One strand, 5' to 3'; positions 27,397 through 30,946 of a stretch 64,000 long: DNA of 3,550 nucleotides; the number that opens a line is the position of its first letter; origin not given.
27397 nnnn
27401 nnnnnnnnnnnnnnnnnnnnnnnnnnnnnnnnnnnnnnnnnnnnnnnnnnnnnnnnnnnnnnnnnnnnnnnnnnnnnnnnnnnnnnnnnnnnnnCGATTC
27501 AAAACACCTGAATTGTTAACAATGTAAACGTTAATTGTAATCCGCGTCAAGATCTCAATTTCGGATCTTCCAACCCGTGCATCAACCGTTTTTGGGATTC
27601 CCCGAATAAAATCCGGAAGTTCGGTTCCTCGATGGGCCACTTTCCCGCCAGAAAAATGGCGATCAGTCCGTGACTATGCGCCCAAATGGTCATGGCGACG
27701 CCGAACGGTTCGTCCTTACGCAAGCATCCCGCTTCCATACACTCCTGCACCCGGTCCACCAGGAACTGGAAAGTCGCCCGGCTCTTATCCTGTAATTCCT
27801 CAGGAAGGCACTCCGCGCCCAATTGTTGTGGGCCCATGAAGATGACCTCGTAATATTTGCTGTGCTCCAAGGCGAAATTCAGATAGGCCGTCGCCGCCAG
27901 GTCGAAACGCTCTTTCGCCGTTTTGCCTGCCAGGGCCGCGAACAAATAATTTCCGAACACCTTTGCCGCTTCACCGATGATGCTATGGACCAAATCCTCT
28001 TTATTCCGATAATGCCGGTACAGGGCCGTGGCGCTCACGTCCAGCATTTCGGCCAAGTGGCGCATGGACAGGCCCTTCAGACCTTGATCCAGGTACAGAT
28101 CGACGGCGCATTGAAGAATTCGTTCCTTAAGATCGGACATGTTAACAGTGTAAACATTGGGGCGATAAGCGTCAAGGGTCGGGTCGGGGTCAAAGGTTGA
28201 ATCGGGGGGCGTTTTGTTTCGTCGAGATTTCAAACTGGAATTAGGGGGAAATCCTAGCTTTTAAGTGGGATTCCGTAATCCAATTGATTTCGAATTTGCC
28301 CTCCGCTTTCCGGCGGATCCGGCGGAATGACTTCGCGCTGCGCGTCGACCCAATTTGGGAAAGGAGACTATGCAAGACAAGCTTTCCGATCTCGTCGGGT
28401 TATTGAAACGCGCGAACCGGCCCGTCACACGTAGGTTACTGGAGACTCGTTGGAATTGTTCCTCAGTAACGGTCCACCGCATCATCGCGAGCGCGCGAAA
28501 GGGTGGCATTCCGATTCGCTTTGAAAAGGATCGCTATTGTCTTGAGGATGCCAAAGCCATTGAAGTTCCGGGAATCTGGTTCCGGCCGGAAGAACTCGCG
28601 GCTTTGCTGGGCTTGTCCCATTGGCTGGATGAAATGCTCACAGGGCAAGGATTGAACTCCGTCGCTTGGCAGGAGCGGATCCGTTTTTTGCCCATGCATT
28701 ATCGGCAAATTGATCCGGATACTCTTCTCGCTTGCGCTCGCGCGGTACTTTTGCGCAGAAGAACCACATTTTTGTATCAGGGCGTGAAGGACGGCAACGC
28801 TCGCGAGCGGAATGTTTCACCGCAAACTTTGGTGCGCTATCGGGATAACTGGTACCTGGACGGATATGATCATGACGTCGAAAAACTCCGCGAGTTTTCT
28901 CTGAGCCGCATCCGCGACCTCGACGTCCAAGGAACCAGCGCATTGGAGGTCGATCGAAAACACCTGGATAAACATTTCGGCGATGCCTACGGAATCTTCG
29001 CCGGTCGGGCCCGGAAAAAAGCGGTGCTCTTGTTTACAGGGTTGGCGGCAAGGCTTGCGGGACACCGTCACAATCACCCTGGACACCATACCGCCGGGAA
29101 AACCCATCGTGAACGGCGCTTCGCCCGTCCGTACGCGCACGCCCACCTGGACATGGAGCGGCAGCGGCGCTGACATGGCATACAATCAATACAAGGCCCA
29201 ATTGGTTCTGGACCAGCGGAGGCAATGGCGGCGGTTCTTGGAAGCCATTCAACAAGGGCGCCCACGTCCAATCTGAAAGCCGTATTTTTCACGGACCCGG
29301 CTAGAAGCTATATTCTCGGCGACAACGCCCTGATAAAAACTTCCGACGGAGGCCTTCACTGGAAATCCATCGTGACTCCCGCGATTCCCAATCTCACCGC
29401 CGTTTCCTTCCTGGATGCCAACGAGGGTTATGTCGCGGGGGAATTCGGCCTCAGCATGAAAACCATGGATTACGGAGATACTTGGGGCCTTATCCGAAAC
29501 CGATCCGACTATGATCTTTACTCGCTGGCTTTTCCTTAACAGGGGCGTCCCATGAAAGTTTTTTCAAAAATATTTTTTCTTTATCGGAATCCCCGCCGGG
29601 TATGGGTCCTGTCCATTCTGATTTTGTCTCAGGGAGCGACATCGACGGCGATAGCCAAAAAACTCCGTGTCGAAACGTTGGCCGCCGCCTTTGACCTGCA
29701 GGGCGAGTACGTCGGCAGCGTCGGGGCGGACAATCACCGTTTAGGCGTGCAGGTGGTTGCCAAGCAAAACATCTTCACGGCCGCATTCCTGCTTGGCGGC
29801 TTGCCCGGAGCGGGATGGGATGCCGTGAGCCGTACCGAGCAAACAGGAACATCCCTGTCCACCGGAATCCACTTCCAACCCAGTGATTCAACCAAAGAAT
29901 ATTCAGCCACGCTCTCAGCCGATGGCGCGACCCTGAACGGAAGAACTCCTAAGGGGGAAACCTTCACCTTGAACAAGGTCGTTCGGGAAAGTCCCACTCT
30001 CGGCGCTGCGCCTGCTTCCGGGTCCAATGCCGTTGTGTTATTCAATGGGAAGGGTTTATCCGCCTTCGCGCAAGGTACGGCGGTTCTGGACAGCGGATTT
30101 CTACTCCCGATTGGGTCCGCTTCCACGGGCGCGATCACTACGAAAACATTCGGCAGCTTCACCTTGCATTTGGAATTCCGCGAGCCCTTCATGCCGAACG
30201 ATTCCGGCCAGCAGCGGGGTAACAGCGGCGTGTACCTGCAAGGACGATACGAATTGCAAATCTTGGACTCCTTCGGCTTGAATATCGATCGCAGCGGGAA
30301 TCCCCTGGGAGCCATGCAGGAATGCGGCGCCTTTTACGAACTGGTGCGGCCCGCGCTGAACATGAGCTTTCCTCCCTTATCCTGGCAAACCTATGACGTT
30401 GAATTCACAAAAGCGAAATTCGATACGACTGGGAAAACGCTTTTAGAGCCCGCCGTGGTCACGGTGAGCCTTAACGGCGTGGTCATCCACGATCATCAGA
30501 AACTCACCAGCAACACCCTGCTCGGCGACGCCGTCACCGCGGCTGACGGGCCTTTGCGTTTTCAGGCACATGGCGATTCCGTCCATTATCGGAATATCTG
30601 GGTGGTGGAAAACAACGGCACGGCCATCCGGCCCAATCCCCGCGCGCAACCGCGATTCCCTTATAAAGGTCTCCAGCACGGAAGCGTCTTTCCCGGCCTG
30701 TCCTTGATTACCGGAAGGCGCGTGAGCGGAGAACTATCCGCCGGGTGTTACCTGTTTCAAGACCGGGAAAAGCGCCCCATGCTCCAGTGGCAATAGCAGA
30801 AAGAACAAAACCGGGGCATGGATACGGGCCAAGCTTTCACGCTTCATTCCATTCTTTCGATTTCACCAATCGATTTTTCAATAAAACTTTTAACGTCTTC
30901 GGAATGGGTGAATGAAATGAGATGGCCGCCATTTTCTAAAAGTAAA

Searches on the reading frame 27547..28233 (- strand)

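Call 45: search_protein_families(library=pfam, proteins=[window:27547-28233:-])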
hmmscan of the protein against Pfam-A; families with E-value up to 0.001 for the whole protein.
window:27547-28233:- (228 aa): 2 families
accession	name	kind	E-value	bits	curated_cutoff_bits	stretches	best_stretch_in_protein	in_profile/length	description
PF13305.11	TetR_C_33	-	7.7e-14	52.6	26.8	1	113-200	4-87/103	Tetracyclin repressor-like, C-terminal domain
PF00440.29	TetR_N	-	2.6e-10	40.4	24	1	39-84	1-46/47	Bacterial regulatory proteins, tetR family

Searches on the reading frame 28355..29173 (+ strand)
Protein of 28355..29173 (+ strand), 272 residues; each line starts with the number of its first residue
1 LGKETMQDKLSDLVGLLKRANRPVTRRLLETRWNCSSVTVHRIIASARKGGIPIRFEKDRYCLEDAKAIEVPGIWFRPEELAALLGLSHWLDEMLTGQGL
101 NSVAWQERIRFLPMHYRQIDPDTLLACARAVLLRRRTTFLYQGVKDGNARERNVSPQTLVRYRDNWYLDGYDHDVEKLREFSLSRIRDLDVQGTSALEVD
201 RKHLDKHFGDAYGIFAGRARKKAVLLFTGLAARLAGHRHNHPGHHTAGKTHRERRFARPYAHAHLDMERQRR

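Call 45: search_protein_families(library=pfam, proteins=[window:28355-29173:+])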
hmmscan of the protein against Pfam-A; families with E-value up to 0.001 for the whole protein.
window:28355-29173:+ (272 aa): 2 families
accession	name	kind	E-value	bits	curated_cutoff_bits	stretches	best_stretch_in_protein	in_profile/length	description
PF13280.12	WYL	-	9.2e-17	61.3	21.8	1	123-191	2-70/70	WYL domain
PF08279.18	HTH_11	-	0.00099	19.4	25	0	10-56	2-48/55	HTH domain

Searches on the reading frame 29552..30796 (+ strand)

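Call 45: search_protein_families(library=pfam, proteins=[window:29552-30796:+])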
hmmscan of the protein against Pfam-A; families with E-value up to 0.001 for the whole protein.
window:29552-30796:+ (414 aa): 1 family
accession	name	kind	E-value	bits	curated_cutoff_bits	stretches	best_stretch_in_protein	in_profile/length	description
PF06439.18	3keto-disac_hyd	-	6.2e-31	108.3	26.8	1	160-351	2-186/187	3-keto-disaccharide hydrolase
